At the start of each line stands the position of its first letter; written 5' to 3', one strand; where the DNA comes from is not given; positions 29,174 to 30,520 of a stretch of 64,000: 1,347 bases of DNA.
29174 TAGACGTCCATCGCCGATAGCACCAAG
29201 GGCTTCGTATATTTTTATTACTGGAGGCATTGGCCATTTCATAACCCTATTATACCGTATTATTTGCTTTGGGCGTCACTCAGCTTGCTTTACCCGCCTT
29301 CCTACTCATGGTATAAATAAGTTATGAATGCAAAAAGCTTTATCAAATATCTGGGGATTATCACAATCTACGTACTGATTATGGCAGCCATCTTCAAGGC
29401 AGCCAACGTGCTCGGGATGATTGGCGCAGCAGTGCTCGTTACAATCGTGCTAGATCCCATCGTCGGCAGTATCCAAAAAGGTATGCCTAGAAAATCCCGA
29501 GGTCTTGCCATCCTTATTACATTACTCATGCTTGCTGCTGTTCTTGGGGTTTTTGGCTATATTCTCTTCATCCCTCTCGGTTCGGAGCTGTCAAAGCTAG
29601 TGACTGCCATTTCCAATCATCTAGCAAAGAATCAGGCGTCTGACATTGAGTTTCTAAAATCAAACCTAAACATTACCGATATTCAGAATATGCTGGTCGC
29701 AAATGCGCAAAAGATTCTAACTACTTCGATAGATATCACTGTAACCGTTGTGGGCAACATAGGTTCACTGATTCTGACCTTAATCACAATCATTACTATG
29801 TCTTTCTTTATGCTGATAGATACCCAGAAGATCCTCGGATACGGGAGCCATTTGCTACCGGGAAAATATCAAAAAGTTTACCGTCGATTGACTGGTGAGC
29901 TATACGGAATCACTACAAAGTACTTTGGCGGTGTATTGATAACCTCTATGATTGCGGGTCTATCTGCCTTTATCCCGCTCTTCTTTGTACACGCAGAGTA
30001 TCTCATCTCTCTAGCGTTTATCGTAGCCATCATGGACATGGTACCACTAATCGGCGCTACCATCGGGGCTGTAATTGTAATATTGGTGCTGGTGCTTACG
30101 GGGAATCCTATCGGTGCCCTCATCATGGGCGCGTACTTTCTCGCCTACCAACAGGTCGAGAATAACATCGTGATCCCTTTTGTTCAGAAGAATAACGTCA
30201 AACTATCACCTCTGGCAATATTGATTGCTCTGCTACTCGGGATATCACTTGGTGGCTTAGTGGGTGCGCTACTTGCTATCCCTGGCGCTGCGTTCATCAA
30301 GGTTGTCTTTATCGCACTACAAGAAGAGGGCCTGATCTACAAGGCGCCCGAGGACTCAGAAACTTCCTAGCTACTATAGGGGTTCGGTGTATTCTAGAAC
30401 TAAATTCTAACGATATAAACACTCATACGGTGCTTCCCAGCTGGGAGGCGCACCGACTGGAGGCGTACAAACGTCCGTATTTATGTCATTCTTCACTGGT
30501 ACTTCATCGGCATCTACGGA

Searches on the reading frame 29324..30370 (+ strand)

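Call 42: search_protein_families(library=pfam, proteins=[window:29324-30370:+], max_evalue=0.01)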
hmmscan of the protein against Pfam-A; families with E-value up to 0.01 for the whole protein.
window:29324-30370:+ (348 aa): 1 family
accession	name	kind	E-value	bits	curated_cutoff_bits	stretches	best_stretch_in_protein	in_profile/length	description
PF01594.21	AI-2E_transport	-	1.6e-51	175.9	34.3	1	12-331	4-325/327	AI-2E family transporter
